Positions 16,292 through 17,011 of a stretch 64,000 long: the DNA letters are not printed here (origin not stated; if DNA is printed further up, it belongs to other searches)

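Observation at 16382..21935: Nitrosative-stress island bracketed by two paralogous Rrf2 regulators with a shared C-x6-C-x4-C motif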

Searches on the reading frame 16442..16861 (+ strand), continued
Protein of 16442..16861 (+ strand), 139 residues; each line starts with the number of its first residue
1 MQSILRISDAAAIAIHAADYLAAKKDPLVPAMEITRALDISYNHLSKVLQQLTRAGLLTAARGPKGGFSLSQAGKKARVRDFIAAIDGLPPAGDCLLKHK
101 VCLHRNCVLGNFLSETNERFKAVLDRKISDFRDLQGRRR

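Call 22: find_encoding_contigs(protein=P0010, flank=10000, max_places=2)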
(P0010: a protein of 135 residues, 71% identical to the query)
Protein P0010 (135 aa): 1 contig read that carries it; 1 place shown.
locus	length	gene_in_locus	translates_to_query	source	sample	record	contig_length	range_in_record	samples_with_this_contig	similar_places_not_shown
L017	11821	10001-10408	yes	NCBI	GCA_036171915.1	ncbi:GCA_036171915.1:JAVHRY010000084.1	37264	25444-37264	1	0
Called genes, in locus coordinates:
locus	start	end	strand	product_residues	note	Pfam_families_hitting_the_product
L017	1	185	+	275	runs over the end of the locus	-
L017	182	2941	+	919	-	PF13371:TPR_9 (faint), PF13428:TPR_14 (faint), PF13429:TPR_15, PF24604:B-barrel_PelB_C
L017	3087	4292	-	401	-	PF00211:Guanylate_cyc, PF06271:RDD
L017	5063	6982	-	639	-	-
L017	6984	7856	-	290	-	PF00005:ABC_tran, PF13304:AAA_21 (weak)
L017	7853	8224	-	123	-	PF00392:GntR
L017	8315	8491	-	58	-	-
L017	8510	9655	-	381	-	PF07894:SACK1 (faint), PF11495:TrmB_EBD_N (faint), PF13091:PLDc_2, PF00614:PLDc (faint), PF13091:PLDc_2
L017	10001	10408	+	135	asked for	PF02082:Rrf2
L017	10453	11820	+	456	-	?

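Call 23: find_encoding_contigs(protein=P0011, flank=10000, max_places=2)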
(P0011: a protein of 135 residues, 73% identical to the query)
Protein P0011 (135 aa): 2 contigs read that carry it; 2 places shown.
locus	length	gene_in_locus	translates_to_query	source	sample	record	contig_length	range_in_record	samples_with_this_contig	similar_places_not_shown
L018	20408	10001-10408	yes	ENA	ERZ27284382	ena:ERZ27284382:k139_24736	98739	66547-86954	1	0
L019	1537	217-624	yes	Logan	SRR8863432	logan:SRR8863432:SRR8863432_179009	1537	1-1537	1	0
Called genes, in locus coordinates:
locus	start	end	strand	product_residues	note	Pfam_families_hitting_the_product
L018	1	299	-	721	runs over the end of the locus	PF00551:Formyl_trans_N, PF02142:MGS, PF01808:AICARFT_IMPCHas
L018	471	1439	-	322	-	PF00586:AIRS, PF02769:AIRS_C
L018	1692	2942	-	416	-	PF02844:GARS_N, PF01071:GARS_A, PF02655:ATP-grasp_3 (faint), PF02786:CPSase_L_D2 (faint), PF02843:GARS_C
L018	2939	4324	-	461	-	PF13522:GATase_6, PF13537:GATase_7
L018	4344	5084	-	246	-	PF13507:GATase_5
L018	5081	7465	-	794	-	PF18072:FGAR-AT_linker, PF00586:AIRS, PF02769:AIRS_C, PF00586:AIRS, PF02769:AIRS_C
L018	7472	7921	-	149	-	PF02700:PurS (faint)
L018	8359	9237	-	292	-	PF01259:SAICAR_synt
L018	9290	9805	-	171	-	PF00731:AIRC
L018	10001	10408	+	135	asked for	PF02082:Rrf2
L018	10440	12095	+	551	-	PF03063:Prismane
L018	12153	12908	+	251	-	PF09674:DUF2400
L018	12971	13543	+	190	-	PF00210:Ferritin (weak), PF02915:Rubrerythrin, PF21349:RUBY_RBDX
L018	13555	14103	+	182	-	PF00578:AhpC-TSA, PF08534:Redoxin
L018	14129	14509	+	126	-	PF06397:Desulfoferrod_N, PF01880:Desulfoferrodox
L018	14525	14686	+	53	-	PF00301:Rubredoxin, PF21349:RUBY_RBDX (faint)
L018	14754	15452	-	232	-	PF01569:PAP2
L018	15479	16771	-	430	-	PF12704:MacB_PCD, PF02687:FtsX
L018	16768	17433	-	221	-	PF00005:ABC_tran, PF02463:SMC_N (faint), PF13304:AAA_21 (faint)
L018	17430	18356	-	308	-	PF25954:Beta-barrel_RND_2 (weak), PF25990:Beta-barrel_YknX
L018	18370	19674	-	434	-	PF02321:OEP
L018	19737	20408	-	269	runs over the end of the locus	PF12895:ANAPC3 (faint), PF13424:TPR_12 (faint), PF07719:TPR_2 (faint), PF13181:TPR_8 (faint), PF13428:TPR_14 (faint)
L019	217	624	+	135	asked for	PF02082:Rrf2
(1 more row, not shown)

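Call 32: find_related_loci(query=window:16442-16858:+, collection=metagenome_contigs, flank=10000)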
Query window:16442-16858:+ (139 aa) in metagenome_contigs; peptide patterns used: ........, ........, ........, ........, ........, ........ (x = any residue, [..] = any of these).
414 stretches matched a pattern; 69 encode a relative of the query (tblastn E <= 1e-3); 69 distinct loci.
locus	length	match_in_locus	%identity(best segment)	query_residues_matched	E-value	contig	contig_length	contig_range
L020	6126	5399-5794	79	1-132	6e-64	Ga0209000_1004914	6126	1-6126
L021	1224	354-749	79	1-132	1e-67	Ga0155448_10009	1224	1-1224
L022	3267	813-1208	79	1-132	5e-64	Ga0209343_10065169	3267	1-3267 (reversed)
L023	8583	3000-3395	79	1-132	7e-64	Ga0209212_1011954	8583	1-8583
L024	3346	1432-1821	76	1-130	1e-63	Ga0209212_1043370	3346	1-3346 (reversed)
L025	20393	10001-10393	73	1-131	3e-61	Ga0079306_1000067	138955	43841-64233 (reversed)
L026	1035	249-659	68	1-137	2e-63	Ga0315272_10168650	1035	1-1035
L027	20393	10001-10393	69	1-131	2e-58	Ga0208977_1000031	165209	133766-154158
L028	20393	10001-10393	68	1-131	4e-57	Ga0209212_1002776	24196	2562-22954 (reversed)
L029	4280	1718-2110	66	1-131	3e-56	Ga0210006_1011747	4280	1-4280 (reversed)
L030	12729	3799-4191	66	1-131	3e-56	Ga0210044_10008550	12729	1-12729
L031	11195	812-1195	70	1-128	4e-46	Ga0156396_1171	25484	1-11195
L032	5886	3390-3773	70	1-128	4e-46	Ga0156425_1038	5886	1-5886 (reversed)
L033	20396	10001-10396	62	3-135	2e-43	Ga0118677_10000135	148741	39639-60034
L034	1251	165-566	54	1-138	6e-45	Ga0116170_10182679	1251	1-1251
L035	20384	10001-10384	61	3-131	8e-43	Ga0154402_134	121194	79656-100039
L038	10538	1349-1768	38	1-139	8e-29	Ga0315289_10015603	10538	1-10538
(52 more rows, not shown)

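Call 35: search_protein_representatives(alignment_id=A1)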
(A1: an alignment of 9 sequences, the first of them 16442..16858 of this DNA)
Query: 9 sequences, 135 profile positions. Proteins with E-value up to 0.001 (for the whole library): 18609; up to 1e-10: 2532; up to 1e-30: 28. The best 150 are listed.
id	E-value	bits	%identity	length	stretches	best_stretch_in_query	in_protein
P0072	2.2e-58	212.3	-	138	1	1-134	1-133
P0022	1.6e-54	199.8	-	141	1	1-133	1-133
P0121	2.9e-47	176.3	-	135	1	1-133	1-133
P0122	1.0e-39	151.9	-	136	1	13-133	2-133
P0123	3.7e-37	143.6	-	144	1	1-132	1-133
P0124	4.4e-37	143.4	-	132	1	3-130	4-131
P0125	3.2e-34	134.1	-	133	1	1-133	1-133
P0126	4.3e-34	133.7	-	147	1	1-90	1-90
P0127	9.1e-34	132.6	-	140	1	1-133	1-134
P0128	2.9e-33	131.0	-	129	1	1-130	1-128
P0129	8.2e-33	129.5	-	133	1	2-131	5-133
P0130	2.1e-32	128.2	-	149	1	1-125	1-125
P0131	2.6e-32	127.9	-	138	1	1-131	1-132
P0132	5.6e-32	126.9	-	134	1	1-132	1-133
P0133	7.0e-32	126.5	-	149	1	1-124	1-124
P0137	4.2e-31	124.0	-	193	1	1-130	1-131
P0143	6.1e-31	123.5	-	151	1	1-127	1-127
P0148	2.6e-30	121.5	-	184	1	1-131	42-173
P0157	1.6e-29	118.9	-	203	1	1-129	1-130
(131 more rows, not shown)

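Call 40: list_cluster_members(proteins=[P0121, P0123, P0125, P0127, P0130, P0133, P0137, P0143, P0148, P0157])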
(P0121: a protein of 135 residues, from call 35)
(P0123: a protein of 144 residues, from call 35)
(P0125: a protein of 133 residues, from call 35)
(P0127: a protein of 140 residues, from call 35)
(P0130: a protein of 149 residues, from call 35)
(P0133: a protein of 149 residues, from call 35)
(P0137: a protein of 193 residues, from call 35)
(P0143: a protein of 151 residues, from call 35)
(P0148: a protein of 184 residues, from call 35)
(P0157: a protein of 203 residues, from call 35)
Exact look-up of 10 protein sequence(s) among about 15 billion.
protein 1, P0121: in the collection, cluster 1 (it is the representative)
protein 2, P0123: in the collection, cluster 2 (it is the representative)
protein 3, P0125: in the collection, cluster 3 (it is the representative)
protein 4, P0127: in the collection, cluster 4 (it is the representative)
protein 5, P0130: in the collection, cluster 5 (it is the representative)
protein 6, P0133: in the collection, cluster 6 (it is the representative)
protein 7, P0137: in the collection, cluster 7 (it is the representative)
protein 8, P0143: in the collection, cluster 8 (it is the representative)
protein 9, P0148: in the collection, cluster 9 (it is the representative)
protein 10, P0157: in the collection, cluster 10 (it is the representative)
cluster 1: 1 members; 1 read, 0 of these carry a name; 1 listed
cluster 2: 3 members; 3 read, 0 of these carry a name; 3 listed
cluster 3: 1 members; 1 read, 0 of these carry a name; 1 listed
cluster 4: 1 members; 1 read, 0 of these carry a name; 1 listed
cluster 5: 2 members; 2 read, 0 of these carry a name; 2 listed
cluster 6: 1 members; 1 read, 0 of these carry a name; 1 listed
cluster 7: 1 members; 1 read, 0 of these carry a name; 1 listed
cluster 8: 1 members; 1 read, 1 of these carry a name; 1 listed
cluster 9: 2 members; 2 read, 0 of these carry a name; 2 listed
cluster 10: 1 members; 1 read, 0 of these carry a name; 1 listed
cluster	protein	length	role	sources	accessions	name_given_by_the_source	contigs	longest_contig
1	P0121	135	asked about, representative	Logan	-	-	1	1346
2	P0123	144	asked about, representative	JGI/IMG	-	-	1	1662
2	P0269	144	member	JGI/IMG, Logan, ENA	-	-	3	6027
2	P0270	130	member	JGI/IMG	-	-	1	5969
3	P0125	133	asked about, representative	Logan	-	-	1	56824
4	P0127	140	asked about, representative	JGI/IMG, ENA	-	-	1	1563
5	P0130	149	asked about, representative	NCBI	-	-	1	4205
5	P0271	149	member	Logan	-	-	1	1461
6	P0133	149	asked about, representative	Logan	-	-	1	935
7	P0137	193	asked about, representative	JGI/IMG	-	-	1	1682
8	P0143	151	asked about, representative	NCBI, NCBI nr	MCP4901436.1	MAG: Rrf2 family transcriptional regulator [bacterium] | Rrf2 family transcriptional regulator [bacterium]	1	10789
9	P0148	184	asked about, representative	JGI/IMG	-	-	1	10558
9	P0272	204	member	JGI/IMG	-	-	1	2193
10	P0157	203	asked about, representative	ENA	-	-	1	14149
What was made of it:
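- Tried and rejected: Cluster look-ups gave almost no names (call 40).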

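Call 63: find_homologous_proteins(query=L038:1349-1765:+, max_evalue=1e-20)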
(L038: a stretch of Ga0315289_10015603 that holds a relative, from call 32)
Query L038:1349-1765:+ (139 aa): 1480 proteins with E <= 1e-20 among 1554 candidates; the best 120 are listed.
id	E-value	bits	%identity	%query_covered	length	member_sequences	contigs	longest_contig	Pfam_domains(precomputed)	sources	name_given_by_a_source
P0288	2.4e-81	288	100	100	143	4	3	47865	PF02082.27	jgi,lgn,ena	-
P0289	1.4e-57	211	74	98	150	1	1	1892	PF01047.29,PF02082.27,PF03444.22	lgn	-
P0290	4.3e-56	206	73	98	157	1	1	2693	PF02082.27,PF03444.22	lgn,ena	-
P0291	9.5e-55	202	71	98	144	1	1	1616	PF02082.27,PF03444.22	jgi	-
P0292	1.2e-53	198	70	98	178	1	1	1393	PF02082.27,PF03444.22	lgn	-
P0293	1.5e-53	198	69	99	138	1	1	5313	PF01047.29,PF02082.27,PF01978.26,PF03444.22,PF12802.14,PF13545.13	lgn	-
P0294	1.8e-53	198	71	100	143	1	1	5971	PF02082.27,PF03444.22,PF12802.14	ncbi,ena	-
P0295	2.3e-53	197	69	98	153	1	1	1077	PF02082.27,PF03444.22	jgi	jgi:Rrf2 family protein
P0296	4.6e-53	196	68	99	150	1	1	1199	PF02082.27,PF03444.22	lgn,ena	-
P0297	8.5e-53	196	71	98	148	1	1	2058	PF02082.27,PF03444.22,PF12802.14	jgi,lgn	-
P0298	8.6e-53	196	68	98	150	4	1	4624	PF02082.27,PF03444.22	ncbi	-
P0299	1.2e-52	195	69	98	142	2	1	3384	PF02082.27,PF03444.22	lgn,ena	-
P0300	1.4e-52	195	68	98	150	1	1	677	PF01047.29,PF02082.27,PF03444.22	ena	-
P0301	1.6e-52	195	68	98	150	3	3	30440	PF02082.27,PF03444.22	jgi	jgi:Rrf2 family protein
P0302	2.6e-52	194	69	98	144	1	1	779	PF01047.29,PF02082.27,PF03444.22,PF12802.14,PF00392.28,PF01325.26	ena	-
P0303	3.6e-52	194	67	100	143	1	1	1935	PF01047.29,PF02082.27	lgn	-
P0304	9.0e-52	192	68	98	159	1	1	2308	PF02082.27,PF03444.22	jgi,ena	-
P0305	1.3e-51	192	71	98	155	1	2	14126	PF02082.27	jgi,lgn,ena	-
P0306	2.3e-51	191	68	98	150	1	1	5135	PF02082.27,PF03444.22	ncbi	-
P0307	4.0e-51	190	68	98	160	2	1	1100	PF02082.27,PF03444.22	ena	-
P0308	4.4e-51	190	64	99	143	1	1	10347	PF02082.27,PF03444.22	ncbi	-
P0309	5.2e-51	190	67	98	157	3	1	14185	PF02082.27,PF03444.22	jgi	-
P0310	5.5e-51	190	66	99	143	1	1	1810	PF02082.27,PF03444.22,PF12802.14,PF00392.28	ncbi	-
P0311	7.9e-51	189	68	98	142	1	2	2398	PF02082.27,PF03444.22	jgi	-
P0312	8.9e-51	189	69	99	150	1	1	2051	PF02082.27,PF03444.22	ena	-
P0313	2.1e-50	188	70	99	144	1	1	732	PF02082.27,PF03444.22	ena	-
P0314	2.2e-50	188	67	98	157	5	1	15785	PF02082.27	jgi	-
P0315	2.3e-50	188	67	98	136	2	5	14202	PF02082.27,PF03444.22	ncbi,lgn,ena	-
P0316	2.7e-50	187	66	99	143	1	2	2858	PF02082.27,PF13463.13,PF03444.22,PF01325.26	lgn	-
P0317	3.2e-50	187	66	97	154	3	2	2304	PF02082.27,PF03444.22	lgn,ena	-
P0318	3.7e-50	187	64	100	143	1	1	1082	PF02082.27,PF03444.22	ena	-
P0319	3.9e-50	187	69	99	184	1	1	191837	PF02082.27,PF03444.22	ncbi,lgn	-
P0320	3.9e-50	187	69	98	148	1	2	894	PF02082.27,PF12802.14,PF00392.28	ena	-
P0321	4.1e-50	187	66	98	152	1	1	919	PF02082.27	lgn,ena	-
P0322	4.6e-50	187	67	98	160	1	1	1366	PF02082.27,PF01325.26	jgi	-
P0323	5.3e-50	187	64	99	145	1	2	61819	PF02082.27,PF03444.22,PF12802.14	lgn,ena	-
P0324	5.7e-50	186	67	98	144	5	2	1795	PF01047.29,PF02082.27,PF00392.28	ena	-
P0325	6.8e-50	186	67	99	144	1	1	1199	PF02082.27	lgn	-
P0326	6.9e-50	186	67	99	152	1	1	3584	PF02082.27,PF03444.22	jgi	-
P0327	7.3e-50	186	66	99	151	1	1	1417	PF02082.27,PF13463.13,PF03444.22,PF12802.14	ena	-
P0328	1.2e-49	185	64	100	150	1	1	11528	PF02082.27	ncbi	-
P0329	1.5e-49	185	68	98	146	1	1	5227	PF02082.27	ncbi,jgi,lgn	-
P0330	1.7e-49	185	67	100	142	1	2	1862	PF02082.27,PF03444.22,PF13545.13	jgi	jgi:Rrf2 family protein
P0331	1.8e-49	185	68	98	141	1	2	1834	PF02082.27,PF03444.22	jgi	-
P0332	2.3e-49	184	68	98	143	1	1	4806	PF02082.27,PF01978.26,PF03444.22,PF12802.14,PF00392.28,PF13545.13,PF01325.26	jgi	-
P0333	2.9e-49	184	67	98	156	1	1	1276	PF02082.27,PF12802.14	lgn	-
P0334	2.9e-49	184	67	98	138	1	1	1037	PF01047.29,PF02082.27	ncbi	-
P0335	3.1e-49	184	65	98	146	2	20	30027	PF02082.27,PF03444.22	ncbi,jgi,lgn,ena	-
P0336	3.4e-49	184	67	99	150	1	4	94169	PF02082.27,PF03444.22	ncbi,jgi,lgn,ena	-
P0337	3.5e-49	184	68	98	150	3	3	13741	PF02082.27,PF03444.22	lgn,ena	-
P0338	3.6e-49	184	65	98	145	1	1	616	PF02082.27,PF03444.22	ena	-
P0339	5.5e-49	183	65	98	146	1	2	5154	PF01047.29,PF02082.27,PF03444.22,PF12802.14,PF13545.13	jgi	jgi:Rrf2 family protein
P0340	5.9e-49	183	64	98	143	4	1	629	PF02082.27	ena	-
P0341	7.3e-49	183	68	99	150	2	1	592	PF02082.27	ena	-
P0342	7.5e-49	183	65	99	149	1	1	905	PF02082.27,PF03444.22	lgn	-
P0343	7.8e-49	183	65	98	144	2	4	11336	PF02082.27,PF03444.22,PF12802.14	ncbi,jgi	-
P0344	1.1e-48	182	67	99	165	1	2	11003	PF02082.27,PF03444.22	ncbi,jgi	-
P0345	1.2e-48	182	66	99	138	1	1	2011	PF02082.27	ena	-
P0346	1.3e-48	182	65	98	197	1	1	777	PF02082.27,PF03444.22,PF12802.14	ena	-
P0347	1.4e-48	182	68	99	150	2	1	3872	PF02082.27,PF03444.22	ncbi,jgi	-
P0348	1.4e-48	182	66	98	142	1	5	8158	PF02082.27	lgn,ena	-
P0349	1.7e-48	182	65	99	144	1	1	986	PF02082.27,PF12802.14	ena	-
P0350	1.7e-48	182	65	100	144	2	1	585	PF02082.27,PF01978.26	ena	-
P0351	2.2e-48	181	66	97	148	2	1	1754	PF02082.27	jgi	-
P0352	2.3e-48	181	64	99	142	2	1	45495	PF02082.27,PF00392.28,PF13545.13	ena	-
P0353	2.7e-48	181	68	99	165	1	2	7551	PF02082.27,PF12802.14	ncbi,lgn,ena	-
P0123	2.8e-48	181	63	100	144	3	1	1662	PF02082.27,PF01978.26,PF03444.22,PF12802.14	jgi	-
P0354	2.9e-48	181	67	99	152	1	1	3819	PF02082.27,PF03444.22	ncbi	-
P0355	3.0e-48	181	68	98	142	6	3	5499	PF02082.27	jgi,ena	-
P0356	3.4e-48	181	64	100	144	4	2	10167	PF02082.27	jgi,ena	-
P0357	3.9e-48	180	65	98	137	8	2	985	PF02082.27,PF03444.22,PF12802.14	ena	-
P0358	4.5e-48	180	65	98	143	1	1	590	PF02082.27,PF03444.22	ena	-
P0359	5.1e-48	180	65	100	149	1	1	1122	PF02082.27,PF03444.22,PF12802.14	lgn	-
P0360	5.8e-48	180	66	100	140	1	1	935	PF02082.27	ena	-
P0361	5.9e-48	180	66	99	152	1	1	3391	PF02082.27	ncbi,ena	-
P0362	6.0e-48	180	64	98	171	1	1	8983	PF02082.27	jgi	-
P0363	6.2e-48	180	62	100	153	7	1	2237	PF02082.27,PF03444.22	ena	-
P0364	8.3e-48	179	64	98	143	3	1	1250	PF02082.27,PF12802.14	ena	-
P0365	8.9e-48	179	63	100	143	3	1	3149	PF02082.27,PF03444.22,PF12802.14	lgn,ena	-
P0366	8.9e-48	179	66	100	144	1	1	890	PF02082.27,PF03444.22,PF12802.14,PF00392.28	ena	-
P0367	8.9e-48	179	65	100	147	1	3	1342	PF02082.27,PF12802.14,PF00392.28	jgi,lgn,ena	jgi:Rrf2 family protein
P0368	9.0e-48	179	65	98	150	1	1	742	PF02082.27,PF03444.22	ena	-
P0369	9.2e-48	179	65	98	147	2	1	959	PF02082.27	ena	-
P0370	1.5e-47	179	66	99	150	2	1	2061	PF02082.27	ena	-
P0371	1.5e-47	179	67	99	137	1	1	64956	PF02082.27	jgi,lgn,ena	-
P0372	1.5e-47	179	64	99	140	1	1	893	PF02082.27,PF03444.22,PF12802.14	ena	-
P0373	1.6e-47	179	62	98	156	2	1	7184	PF02082.27,PF03444.22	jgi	-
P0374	1.6e-47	179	62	96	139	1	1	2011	PF02082.27,PF03444.22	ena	-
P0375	1.6e-47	178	65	98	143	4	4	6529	PF02082.27,PF12802.14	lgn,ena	-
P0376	1.9e-47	178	66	98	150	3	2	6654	PF01047.29,PF08279.19,PF02082.27,PF03444.22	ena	-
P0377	2.1e-47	178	64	99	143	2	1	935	PF02082.27,PF03444.22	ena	-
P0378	2.2e-47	178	63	98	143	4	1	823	PF02082.27,PF03444.22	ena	-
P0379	2.3e-47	178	62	98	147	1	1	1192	PF01047.29,PF02082.27,PF13463.13,PF12802.14,PF13545.13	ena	-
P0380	2.4e-47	178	65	98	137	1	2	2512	PF02082.27,PF03444.22,PF12802.14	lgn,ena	-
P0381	2.5e-47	178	64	98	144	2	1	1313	PF02082.27,PF12802.14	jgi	jgi:Rrf2 family protein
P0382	2.6e-47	178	62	99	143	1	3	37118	PF02082.27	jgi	-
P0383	3.0e-47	178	65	98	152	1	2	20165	PF02082.27,PF03444.22,PF12802.14,PF01325.26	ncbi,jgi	-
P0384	3.1e-47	178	64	96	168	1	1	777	PF02082.27,PF03444.22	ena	-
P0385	3.1e-47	178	66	98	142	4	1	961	PF02082.27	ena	-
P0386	3.3e-47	177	64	96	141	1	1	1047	PF02082.27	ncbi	-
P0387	3.5e-47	177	65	99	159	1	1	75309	PF02082.27,PF03444.22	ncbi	-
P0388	3.8e-47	177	65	98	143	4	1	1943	PF02082.27,PF03444.22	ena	-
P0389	3.9e-47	177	63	100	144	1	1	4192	PF12840.14,PF02082.27,PF01978.26,PF03444.22,PF12802.14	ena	-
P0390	4.0e-47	177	67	94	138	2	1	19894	PF02082.27,PF03444.22,PF13545.13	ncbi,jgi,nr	ncbi:MAG: Rrf2 family transcriptional regulator [Deltaproteobacteria bacterium]|nr:Rrf2 family trans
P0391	4.4e-47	177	64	95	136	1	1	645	PF01047.29,PF02082.27,PF00392.28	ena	-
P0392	4.5e-47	177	63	100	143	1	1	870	PF02082.27,PF03444.22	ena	-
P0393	4.8e-47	177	64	98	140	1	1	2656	PF02082.27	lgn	-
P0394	4.9e-47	177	62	100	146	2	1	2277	PF01047.29,PF02082.27,PF01978.26,PF03444.22,PF12802.14,PF13545.13,PF01325.26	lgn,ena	-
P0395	5.4e-47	177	61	95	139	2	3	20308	PF02082.27,PF03444.22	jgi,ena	-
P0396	5.5e-47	177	67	97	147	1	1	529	PF02082.27,PF03444.22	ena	-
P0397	5.5e-47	177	63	100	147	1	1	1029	PF02082.27,PF03444.22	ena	-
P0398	5.7e-47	177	61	100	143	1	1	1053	PF01047.29,PF02082.27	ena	-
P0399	5.7e-47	177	63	98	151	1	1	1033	PF02082.27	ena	-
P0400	6.2e-47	177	64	98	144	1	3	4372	PF02082.27,PF13545.13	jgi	jgi:Rrf2 family protein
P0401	7.2e-47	176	61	98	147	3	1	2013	PF02082.27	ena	-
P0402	7.5e-47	176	63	100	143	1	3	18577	PF02082.27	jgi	-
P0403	8.2e-47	176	63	98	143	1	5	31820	PF02082.27,PF03444.22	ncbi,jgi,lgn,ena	-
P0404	8.4e-47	176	63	99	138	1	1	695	PF02082.27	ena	-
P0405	8.6e-47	176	64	95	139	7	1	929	PF02082.27,PF12802.14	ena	-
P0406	9.0e-47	176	65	100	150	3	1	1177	PF02082.27,PF03444.22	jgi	jgi:Rrf2 family protein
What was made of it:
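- Tried and rejected: Only one 'Deltaproteobacteria bacterium' label was seen (call 63).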

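Call 64: find_encoding_contigs(protein=P0390, flank=5000, max_places=1)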
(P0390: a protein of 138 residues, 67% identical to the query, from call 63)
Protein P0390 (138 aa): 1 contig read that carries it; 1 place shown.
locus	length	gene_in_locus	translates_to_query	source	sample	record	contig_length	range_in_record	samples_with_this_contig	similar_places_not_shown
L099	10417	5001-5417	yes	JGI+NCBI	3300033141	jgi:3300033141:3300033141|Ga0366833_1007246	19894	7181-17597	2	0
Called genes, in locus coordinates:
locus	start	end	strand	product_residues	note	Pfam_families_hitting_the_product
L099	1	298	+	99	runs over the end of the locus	-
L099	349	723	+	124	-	PF06397:Desulfoferrod_N, PF01880:Desulfoferrodox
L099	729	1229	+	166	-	PF00210:Ferritin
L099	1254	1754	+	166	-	PF02915:Rubrerythrin (faint)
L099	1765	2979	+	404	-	PF19583:ODP, PF00258:Flavodoxin_1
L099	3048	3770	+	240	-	PF13646:HEAT_2 (faint)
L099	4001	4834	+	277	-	PF09674:DUF2400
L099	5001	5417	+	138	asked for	PF02082:Rrf2, PF03444:WHD_HrcA (weak), PF13545:HTH_Crp_2 (weak)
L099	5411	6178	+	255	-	PF00037:Fer4 (weak), PF12797:Fer4_2 (weak), PF12837:Fer4_6, PF12838:Fer4_7 (faint), PF13237:Fer4_10, PF14697:Fer4_21 (weak), PF27217:AF_0155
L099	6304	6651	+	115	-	PF02311:AraC_binding (weak), PF07883:Cupin_2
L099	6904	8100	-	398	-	PF01053:Cys_Met_Meta_PP, PF00155:Aminotran_1_2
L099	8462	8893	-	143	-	PF00583:Acetyltransf_1, PF13673:Acetyltransf_10 (weak), PF13508:Acetyltransf_7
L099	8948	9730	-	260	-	PF01978:TrmB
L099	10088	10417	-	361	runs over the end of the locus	PF00795:CN_hydrolase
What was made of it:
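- In L099 the regulator sits amid dfx, ferritin, rubrerythrin and a flavodiiron protein (call 64).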

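Call 65: find_encoding_contigs(protein=P0336, flank=5000, max_places=1)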
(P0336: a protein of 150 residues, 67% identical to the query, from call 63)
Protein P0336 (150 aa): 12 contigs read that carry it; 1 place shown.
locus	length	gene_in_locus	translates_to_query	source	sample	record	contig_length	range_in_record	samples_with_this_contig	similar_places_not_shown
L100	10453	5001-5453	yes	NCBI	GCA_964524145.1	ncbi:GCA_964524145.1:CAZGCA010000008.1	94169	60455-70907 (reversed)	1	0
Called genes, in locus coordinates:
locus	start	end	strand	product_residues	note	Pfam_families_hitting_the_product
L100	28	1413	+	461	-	PF14522:Cytochrome_C7 (faint), PF14537:Cytochrom_c3_2 (faint), PF13435:Cytochrome_C554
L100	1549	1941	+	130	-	-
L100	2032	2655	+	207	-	PF12945:PilZNR, PF07238:PilZ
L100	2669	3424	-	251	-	-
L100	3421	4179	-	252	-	-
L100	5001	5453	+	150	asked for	PF02082:Rrf2, PF03444:WHD_HrcA (weak)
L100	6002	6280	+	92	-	-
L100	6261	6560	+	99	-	PF11756:YgbA_NO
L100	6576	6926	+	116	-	PF02311:AraC_binding (weak), PF07883:Cupin_2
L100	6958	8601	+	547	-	PF03063:Prismane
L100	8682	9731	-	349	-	PF00135:COesterase, PF20434:BD-FAE, PF00561:Abhydrolase_1 (faint), PF07859:Abhydrolase_3, PF00326:Peptidase_S9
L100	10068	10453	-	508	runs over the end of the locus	-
